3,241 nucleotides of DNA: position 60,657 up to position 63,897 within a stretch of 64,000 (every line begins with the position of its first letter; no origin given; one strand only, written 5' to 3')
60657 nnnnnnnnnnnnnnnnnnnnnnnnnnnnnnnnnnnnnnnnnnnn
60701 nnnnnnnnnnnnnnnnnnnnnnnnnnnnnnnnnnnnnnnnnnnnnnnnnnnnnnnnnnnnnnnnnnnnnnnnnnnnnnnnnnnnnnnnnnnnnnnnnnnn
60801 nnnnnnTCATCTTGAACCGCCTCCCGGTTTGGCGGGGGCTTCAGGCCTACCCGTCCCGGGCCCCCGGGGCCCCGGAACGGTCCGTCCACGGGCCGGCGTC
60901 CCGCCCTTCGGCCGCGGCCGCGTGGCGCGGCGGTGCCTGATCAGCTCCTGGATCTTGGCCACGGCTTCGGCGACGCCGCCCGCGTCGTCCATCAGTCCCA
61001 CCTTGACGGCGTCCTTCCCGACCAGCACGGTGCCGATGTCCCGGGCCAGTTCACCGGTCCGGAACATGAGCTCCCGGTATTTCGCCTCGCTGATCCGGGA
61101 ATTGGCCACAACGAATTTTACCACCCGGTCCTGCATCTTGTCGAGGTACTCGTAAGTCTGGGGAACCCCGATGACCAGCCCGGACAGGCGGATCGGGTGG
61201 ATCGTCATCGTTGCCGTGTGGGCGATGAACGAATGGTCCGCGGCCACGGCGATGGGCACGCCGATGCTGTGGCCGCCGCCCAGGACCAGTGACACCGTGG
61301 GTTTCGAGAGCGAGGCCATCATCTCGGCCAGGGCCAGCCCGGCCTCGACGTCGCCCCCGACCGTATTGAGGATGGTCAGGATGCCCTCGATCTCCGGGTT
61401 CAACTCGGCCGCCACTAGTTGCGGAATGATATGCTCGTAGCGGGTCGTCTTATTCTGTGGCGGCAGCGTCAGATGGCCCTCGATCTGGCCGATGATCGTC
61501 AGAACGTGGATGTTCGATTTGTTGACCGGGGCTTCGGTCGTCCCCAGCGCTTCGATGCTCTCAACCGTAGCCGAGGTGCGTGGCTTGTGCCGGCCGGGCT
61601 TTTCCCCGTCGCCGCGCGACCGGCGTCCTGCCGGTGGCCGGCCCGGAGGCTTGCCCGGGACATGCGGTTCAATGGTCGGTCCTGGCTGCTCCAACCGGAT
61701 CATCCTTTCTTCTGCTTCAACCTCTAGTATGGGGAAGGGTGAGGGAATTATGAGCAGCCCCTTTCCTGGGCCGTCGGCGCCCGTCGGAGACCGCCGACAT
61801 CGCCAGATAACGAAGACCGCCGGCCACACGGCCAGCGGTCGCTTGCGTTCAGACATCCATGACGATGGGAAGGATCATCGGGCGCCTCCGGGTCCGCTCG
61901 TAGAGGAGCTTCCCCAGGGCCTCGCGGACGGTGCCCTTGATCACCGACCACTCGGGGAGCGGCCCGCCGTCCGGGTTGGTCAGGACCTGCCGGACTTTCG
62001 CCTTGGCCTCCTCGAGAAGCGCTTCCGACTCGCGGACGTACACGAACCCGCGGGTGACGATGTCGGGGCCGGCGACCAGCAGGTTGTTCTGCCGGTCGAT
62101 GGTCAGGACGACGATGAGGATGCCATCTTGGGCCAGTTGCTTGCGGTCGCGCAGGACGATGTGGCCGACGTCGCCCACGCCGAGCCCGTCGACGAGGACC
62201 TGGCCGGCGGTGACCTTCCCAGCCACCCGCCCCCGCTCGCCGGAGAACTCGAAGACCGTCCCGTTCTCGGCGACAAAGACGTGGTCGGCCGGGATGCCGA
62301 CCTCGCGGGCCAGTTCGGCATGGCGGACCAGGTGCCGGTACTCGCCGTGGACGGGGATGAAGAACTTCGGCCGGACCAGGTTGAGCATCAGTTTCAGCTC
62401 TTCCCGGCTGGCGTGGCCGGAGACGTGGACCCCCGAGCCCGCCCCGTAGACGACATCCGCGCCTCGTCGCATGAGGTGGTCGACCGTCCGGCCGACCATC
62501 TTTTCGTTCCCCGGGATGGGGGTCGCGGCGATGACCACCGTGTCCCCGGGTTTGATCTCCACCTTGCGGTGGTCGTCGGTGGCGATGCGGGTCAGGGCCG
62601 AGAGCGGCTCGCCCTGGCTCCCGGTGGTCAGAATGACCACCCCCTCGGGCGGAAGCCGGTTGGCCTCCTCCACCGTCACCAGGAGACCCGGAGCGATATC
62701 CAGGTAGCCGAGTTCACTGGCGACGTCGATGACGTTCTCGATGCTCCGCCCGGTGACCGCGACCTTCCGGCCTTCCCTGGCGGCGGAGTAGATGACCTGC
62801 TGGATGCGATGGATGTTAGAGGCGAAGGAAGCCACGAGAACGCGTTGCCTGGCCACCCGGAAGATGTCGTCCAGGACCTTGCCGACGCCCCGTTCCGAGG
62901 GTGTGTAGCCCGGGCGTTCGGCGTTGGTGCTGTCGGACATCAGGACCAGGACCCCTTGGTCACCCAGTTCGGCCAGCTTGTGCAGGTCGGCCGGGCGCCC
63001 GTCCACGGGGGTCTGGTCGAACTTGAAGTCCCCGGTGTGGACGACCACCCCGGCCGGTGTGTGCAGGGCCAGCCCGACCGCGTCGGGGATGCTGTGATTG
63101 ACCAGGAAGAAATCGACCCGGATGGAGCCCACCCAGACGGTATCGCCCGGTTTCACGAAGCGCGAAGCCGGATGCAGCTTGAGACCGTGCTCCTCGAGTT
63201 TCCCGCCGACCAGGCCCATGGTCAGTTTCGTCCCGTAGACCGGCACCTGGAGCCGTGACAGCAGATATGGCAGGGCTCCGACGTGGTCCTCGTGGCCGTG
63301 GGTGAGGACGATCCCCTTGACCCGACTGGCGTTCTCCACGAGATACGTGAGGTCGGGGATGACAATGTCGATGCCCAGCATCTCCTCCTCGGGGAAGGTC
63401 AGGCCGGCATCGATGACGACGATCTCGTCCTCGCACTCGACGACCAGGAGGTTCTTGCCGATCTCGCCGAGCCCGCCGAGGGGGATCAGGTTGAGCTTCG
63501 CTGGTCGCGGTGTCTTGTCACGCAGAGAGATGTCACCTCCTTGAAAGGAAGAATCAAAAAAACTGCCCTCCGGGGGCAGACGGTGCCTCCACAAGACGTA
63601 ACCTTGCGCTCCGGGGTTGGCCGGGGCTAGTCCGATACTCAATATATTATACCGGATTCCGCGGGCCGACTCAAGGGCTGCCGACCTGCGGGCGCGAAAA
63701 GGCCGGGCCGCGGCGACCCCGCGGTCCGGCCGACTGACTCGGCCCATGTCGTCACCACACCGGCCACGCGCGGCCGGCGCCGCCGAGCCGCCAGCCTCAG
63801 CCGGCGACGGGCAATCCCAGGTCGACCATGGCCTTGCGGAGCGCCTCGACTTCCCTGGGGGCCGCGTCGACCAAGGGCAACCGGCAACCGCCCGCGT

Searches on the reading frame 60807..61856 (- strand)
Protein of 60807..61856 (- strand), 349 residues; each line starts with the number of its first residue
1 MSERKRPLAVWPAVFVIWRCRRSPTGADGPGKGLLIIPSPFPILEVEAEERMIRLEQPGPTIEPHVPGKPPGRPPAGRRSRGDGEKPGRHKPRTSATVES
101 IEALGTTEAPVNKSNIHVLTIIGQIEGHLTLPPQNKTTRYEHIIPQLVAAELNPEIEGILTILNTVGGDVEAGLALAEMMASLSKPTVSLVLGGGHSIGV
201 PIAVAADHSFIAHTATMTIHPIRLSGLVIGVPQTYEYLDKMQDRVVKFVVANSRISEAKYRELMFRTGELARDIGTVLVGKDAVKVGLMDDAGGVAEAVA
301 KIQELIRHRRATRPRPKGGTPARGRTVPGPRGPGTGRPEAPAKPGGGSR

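Call 55: search_protein_families(library=pfam, proteins=[window:60807-61856:-], max_evalue=0.0001)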
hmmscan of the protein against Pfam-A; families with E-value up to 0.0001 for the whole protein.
window:60807-61856:- (349 aa): 1 family
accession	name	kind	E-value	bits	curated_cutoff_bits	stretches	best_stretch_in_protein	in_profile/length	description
PF00574.28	CLP_protease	-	4.9e-21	75.9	20.2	1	123-291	11-177/182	Clp protease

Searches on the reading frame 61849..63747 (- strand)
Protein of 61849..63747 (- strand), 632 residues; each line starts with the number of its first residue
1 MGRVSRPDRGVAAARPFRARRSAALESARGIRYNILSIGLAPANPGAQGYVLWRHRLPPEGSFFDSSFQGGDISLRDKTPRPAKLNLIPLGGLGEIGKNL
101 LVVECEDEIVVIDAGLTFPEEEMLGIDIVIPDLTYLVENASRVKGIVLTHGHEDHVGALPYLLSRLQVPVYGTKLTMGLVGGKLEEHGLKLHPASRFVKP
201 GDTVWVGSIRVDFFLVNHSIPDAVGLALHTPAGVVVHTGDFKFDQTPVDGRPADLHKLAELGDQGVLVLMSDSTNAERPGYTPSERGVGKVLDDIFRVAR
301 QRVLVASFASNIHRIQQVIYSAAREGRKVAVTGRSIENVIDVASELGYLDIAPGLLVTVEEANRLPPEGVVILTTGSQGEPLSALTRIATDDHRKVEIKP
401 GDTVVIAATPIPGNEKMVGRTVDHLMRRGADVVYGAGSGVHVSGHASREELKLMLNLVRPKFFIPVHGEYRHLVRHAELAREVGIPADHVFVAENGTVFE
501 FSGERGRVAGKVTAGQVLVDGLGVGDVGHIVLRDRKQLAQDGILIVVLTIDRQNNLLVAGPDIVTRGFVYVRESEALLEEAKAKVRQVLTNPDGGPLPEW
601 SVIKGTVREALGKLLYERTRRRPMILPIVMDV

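Call 55: search_protein_families(library=pfam, proteins=[window:61849-63747:-], max_evalue=0.0001)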
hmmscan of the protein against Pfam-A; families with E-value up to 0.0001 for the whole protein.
window:61849-63747:- (632 aa): 5 families
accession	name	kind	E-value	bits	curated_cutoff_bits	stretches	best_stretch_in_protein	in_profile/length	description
PF22505.1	RNase_J_b_CASP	-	3.7e-49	166.1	27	1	301-425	2-126/126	Ribonuclease J, beta-CASP domain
PF17770.6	RNase_J_C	-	1.2e-33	116.5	23.8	1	531-632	1-102/102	Ribonuclease J C-terminal domain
PF07521.17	RMMBL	-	1.1e-14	54.6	21.6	1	441-488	13-61/63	Zn-dependent metallo-hydrolase RNA specificity domain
PF00753.33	Lactamase_B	-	3.5e-14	53.6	22.7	1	99-250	7-159/196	Metallo-beta-lactamase superfamily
PF12706.13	Lactamase_B_2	-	2e-08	34.5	27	1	133-243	22-146/200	Beta-lactamase superfamily domain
